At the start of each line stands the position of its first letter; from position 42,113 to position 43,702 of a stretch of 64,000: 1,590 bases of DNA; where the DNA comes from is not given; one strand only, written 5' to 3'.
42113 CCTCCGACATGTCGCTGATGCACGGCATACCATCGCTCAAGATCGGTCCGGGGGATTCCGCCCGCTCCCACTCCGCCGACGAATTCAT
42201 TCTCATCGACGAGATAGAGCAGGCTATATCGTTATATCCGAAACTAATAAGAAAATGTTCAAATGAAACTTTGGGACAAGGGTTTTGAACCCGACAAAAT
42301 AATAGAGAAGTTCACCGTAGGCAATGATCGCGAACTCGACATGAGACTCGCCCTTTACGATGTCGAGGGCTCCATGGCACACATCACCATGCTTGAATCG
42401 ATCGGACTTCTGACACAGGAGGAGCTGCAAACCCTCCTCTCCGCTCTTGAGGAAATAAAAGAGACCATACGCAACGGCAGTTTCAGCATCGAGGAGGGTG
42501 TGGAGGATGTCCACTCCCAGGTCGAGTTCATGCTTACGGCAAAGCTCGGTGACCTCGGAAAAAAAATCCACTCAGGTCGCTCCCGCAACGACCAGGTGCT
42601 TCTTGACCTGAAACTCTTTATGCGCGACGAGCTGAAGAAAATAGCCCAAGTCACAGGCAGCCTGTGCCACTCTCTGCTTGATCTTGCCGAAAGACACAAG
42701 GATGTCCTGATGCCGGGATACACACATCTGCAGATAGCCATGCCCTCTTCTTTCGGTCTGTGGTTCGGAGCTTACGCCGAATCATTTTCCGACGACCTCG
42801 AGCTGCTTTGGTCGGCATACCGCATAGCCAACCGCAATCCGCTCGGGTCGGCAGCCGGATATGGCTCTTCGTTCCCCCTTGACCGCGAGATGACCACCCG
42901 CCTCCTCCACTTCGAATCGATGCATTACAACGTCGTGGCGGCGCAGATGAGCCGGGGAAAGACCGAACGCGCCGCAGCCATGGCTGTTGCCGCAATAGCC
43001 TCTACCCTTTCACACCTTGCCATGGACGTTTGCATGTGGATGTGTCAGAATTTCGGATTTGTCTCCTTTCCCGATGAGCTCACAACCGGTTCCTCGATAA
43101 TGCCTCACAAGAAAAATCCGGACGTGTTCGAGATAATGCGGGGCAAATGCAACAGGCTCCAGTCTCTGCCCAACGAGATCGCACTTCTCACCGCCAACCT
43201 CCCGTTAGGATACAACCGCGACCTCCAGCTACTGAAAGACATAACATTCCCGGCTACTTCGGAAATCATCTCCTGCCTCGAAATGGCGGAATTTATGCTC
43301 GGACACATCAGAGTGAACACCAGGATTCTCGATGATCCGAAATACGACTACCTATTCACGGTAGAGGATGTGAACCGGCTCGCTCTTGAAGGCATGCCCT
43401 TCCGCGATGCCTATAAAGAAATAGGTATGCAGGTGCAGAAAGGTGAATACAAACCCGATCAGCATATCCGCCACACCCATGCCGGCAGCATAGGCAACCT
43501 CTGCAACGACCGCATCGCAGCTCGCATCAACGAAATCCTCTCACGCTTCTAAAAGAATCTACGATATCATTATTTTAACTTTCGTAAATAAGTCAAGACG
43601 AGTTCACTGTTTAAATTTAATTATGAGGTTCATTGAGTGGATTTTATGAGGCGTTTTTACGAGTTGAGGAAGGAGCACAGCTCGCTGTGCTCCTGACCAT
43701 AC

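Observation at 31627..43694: Novel ~183-bp MITE-like repeat family with perfect 20-bp terminal inverted repeats, one copy inserted exactly at the argF' stop codon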

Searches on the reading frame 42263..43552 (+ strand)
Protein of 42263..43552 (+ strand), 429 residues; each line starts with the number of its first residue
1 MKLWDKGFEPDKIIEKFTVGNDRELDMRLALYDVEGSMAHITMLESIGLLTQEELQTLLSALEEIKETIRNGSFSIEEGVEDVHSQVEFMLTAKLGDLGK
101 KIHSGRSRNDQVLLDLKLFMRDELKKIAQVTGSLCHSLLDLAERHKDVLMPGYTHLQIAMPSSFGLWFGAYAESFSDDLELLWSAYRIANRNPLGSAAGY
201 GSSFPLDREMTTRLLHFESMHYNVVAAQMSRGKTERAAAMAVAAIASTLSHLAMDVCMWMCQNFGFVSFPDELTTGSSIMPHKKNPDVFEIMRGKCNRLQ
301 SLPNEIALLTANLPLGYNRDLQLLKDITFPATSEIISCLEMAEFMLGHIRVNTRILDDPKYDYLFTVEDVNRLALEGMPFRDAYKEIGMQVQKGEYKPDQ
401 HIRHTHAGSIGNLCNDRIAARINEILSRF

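Call 9: search_protein_families(library=pfam, proteins=[window:42263-43552:+])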
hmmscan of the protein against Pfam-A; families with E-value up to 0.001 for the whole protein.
window:42263-43552:+ (429 aa): 1 family
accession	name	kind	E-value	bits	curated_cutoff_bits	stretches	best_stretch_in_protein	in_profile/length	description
PF00206.25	Lyase_1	-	4.7e-51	174.5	27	1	11-299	8-310/312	Lyase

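Call 64: find_encoding_contigs(protein=window:42263-43552:+, flank=1200, max_places=10)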
Protein window:42263-43552:+ (429 aa): 24 contigs read that carry it; 6 places shown.
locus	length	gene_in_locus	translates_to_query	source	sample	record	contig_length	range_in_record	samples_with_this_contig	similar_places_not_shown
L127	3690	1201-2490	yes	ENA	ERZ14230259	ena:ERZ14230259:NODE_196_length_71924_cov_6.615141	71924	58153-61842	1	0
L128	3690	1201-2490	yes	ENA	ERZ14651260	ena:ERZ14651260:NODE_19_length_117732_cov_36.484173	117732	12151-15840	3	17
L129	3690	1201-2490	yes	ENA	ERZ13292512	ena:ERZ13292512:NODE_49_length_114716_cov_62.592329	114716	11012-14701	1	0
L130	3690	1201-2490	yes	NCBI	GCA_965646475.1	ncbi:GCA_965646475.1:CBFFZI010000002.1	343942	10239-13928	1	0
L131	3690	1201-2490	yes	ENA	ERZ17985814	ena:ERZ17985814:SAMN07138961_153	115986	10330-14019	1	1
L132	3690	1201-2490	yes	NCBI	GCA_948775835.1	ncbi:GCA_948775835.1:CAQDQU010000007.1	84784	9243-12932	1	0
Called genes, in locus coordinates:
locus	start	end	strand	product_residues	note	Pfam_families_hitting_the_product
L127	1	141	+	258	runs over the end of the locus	PF00696:AA_kinase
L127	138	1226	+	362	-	PF01546:Peptidase_M20, PF07687:M20_dimer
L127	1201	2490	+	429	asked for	PF00206:Lyase_1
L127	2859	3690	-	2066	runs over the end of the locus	-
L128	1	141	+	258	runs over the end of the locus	PF00696:AA_kinase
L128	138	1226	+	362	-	PF01546:Peptidase_M20, PF07687:M20_dimer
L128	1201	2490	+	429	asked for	PF00206:Lyase_1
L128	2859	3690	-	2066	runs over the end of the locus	-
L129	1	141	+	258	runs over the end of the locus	PF00696:AA_kinase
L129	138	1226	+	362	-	PF01546:Peptidase_M20, PF07687:M20_dimer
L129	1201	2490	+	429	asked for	PF00206:Lyase_1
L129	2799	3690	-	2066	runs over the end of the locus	-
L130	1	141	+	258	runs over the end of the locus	PF00696:AA_kinase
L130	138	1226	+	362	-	PF01546:Peptidase_M20, PF07687:M20_dimer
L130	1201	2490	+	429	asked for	PF00206:Lyase_1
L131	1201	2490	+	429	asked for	PF00206:Lyase_1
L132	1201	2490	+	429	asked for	PF00206:Lyase_1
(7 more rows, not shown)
